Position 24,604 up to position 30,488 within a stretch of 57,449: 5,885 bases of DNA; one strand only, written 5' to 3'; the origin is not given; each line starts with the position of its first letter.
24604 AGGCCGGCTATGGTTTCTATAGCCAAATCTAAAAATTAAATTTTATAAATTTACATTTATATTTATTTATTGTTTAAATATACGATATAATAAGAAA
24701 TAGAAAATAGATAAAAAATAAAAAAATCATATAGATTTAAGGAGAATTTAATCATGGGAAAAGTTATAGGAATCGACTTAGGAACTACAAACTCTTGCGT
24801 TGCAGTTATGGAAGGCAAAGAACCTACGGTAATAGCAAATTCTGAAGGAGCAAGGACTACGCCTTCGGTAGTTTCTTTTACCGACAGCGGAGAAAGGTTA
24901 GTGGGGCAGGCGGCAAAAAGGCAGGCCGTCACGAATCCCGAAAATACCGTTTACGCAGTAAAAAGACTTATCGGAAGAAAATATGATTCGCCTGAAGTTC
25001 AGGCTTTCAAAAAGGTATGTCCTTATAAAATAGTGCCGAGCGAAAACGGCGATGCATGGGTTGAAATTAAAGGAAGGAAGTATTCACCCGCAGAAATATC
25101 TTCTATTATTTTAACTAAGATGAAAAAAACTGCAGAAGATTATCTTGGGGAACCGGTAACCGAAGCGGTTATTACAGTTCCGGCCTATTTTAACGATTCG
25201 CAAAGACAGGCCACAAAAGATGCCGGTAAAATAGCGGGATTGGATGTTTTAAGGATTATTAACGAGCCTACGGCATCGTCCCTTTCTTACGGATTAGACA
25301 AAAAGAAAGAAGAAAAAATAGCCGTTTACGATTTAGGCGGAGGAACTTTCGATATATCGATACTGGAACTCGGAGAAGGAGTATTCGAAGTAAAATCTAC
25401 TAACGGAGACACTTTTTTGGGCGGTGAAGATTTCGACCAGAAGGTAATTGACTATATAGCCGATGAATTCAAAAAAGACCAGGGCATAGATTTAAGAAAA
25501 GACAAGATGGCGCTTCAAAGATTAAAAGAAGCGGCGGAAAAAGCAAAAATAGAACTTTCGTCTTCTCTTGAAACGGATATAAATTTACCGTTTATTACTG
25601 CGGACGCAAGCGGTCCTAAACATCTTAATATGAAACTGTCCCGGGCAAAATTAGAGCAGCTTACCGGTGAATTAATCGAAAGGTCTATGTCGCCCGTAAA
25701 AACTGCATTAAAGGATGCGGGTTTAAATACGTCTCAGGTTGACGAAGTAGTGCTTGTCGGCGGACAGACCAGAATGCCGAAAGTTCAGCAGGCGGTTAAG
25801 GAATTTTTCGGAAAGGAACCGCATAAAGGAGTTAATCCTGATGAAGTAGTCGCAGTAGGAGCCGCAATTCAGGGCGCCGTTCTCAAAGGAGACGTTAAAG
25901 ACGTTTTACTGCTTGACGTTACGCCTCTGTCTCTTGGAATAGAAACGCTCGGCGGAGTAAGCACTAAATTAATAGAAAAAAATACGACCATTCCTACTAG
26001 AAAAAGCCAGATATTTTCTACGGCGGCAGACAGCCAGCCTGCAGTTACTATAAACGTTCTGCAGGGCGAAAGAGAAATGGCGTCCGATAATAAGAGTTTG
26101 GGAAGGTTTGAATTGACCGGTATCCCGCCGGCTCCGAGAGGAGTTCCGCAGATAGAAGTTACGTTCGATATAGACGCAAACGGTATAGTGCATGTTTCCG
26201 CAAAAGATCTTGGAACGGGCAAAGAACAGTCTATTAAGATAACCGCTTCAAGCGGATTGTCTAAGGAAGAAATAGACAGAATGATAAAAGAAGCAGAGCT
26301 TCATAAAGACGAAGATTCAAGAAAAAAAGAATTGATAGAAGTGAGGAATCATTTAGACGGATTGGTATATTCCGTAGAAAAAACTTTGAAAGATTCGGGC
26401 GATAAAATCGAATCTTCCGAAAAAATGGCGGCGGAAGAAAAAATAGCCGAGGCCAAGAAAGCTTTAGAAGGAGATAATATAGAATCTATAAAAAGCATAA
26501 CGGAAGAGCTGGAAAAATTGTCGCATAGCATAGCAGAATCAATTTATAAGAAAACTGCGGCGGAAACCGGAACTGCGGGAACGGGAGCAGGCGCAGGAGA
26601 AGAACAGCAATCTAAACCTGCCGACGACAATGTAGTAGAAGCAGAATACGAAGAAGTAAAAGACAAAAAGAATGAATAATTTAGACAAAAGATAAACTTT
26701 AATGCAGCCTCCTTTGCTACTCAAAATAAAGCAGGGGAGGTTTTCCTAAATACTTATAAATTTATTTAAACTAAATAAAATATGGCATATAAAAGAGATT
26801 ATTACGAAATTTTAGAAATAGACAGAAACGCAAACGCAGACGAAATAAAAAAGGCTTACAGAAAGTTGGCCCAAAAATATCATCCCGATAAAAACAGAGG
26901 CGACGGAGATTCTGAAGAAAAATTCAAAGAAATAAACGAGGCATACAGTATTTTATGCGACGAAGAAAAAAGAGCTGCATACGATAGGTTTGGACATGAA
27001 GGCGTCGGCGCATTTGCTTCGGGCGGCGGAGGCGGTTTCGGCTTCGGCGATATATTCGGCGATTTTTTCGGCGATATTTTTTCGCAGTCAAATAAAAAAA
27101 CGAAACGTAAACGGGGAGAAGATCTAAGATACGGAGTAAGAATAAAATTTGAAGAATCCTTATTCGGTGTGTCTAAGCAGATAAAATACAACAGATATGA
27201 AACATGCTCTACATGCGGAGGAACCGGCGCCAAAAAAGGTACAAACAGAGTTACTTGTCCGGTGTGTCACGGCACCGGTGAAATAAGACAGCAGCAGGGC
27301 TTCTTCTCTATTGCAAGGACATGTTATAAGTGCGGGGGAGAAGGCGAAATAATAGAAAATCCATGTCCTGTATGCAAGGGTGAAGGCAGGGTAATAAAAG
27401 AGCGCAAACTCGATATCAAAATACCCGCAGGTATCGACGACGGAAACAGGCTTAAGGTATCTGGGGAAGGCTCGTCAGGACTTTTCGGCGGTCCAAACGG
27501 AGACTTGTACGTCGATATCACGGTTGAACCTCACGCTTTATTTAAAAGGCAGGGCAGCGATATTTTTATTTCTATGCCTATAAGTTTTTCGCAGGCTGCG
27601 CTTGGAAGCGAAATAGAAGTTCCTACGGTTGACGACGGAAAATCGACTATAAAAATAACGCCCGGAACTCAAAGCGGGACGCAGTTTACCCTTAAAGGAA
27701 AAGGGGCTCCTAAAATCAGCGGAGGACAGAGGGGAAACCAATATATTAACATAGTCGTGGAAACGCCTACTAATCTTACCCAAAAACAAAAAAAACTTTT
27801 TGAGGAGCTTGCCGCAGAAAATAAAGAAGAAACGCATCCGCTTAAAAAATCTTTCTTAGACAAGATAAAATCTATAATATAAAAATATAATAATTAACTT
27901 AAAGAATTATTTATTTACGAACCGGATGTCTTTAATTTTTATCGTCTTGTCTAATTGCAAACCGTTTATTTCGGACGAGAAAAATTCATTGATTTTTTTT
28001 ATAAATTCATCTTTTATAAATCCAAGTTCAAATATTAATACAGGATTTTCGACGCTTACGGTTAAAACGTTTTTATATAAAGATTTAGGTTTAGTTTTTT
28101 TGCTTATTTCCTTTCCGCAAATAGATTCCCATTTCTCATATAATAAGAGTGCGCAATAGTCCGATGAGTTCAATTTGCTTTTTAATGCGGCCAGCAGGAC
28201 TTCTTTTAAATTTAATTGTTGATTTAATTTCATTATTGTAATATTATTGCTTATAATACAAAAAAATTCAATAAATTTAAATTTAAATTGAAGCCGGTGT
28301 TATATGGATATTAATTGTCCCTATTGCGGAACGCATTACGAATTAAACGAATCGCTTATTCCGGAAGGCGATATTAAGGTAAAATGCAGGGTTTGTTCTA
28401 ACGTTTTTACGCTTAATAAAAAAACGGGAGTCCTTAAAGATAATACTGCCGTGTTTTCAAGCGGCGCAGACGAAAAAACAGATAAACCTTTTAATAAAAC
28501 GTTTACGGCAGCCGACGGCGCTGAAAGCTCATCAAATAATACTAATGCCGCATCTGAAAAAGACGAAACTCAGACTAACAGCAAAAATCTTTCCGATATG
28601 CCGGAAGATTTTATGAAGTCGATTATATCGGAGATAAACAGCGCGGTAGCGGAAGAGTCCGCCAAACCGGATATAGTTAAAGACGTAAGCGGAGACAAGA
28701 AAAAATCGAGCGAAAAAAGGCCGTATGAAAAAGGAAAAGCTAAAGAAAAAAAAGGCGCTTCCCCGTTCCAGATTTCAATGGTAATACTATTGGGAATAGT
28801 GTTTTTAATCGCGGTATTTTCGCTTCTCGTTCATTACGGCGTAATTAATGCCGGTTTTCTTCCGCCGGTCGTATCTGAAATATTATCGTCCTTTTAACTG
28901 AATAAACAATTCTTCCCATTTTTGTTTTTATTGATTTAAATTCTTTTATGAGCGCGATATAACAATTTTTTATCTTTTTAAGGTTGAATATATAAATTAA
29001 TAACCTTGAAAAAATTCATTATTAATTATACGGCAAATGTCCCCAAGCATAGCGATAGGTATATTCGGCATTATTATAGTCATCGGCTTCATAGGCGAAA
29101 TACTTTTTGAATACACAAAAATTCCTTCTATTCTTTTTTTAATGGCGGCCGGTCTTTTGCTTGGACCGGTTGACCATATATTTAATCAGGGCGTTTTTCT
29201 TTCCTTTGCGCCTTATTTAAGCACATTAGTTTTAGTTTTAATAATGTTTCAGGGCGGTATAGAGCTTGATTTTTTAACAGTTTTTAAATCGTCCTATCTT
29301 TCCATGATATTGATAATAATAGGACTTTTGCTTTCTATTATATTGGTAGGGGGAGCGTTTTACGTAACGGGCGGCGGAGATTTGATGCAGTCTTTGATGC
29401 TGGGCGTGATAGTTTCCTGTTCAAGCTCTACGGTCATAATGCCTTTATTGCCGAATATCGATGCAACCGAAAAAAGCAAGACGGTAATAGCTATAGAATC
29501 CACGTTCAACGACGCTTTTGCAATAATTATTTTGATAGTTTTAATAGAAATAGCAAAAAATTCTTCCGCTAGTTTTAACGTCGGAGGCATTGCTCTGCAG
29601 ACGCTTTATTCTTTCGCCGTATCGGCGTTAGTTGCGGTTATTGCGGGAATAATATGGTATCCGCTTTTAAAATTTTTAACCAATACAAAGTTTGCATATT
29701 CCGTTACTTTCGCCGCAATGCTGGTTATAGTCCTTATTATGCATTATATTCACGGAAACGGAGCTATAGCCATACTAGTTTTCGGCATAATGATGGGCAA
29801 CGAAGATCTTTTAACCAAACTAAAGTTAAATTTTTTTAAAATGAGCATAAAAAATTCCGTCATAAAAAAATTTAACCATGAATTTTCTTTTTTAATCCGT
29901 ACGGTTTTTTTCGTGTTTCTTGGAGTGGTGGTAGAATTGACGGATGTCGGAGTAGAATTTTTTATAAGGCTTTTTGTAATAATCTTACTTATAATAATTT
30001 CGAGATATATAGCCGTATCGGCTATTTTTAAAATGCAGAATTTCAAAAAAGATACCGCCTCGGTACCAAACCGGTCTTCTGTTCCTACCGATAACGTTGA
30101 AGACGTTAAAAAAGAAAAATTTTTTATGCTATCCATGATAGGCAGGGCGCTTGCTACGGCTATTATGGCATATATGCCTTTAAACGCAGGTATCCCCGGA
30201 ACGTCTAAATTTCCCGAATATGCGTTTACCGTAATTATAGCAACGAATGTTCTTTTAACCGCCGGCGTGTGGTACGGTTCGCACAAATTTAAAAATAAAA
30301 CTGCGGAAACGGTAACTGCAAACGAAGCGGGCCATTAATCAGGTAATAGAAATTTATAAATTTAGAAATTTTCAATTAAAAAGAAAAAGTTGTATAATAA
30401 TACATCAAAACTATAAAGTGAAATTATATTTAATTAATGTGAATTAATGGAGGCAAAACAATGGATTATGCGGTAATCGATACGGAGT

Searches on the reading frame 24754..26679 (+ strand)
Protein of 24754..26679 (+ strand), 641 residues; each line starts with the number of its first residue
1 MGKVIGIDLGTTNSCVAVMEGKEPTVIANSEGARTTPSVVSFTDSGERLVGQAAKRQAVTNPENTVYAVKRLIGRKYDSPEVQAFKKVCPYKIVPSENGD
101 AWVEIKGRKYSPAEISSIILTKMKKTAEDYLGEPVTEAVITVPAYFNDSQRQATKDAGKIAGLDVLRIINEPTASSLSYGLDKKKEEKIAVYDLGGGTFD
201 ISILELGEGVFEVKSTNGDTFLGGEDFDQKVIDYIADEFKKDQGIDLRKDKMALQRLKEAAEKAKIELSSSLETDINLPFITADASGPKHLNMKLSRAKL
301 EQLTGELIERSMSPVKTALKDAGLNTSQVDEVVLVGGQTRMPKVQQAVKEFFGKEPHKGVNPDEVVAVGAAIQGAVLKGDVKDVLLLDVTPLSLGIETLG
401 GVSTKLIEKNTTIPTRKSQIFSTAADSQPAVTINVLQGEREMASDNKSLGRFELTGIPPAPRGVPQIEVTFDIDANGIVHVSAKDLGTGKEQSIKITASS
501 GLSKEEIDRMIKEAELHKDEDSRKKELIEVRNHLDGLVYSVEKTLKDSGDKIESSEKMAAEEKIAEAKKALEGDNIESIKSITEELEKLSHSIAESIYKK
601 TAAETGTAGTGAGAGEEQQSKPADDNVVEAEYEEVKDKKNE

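Call 43: search_protein_families(library=pfam, max_evalue=0.000001, proteins=[window:24754-26679:+])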
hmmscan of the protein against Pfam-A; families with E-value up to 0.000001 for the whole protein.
window:24754-26679:+ (641 aa): 2 families
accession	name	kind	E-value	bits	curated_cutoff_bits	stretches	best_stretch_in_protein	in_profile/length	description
PF00012.26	HSP70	-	6.7e-277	920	20.6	1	4-598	1-598/599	Hsp70 protein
PF06723.19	MreB_Mbl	-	2.2e-15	56.8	27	1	134-372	92-317/327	MreB/Mbl protein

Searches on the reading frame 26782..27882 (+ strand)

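Call 43: search_protein_families(library=pfam, max_evalue=0.000001, proteins=[window:26782-27882:+])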
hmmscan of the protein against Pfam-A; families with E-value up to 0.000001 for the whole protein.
window:26782-27882:+ (366 aa): 3 families
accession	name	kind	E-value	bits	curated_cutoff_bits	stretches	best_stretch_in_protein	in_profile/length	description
PF01556.23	DnaJ_C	-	2.1e-49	167.9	26.6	1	116-329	2-152/152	DnaJ C terminal domain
PF00226.36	DnaJ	-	1.5e-28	99.1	27.8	1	6-68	1-63/63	DnaJ domain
PF00684.25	DnaJ_CXXCXGXG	-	2.6e-15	56.9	32.7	1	142-202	1-65/65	DnaJ central domain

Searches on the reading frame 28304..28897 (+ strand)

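Call 43: search_protein_families(library=pfam, max_evalue=0.000001, proteins=[window:28304-28897:+])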
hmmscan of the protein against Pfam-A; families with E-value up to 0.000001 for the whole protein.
window:28304-28897:+ (197 aa): 2 families
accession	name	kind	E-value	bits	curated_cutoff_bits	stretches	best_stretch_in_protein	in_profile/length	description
PF13717.11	Zn_ribbon_4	-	9.5e-12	45.1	30.3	1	1-36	1-36/36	zinc-ribbon domain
PF13719.11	Zn_ribbon_5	-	4.3e-07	30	29.3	1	1-36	1-36/37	zinc-ribbon domain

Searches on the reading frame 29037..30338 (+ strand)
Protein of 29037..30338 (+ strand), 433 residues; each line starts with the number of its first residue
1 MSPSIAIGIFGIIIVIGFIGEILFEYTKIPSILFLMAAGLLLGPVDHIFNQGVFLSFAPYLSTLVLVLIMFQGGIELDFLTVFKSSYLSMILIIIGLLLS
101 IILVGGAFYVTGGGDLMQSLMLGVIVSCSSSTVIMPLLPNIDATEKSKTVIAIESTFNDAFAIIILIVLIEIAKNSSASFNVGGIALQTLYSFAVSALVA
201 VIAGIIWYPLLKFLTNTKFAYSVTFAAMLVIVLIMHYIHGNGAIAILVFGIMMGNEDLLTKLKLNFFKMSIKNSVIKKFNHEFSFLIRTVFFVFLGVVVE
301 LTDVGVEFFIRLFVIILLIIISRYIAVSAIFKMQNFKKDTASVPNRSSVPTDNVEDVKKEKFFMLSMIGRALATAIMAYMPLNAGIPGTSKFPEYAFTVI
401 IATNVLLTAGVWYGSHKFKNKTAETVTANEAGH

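Call 43: search_protein_families(library=pfam, max_evalue=0.000001, proteins=[window:29037-30338:+])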
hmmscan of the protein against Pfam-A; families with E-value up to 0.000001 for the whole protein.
window:29037-30338:+ (433 aa): 1 family
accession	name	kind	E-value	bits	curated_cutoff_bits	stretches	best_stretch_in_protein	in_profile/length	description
PF00999.27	Na_H_Exchanger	-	8.8e-37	127.3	26.2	1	16-403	3-362/375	Sodium/hydrogen exchanger, transmembrane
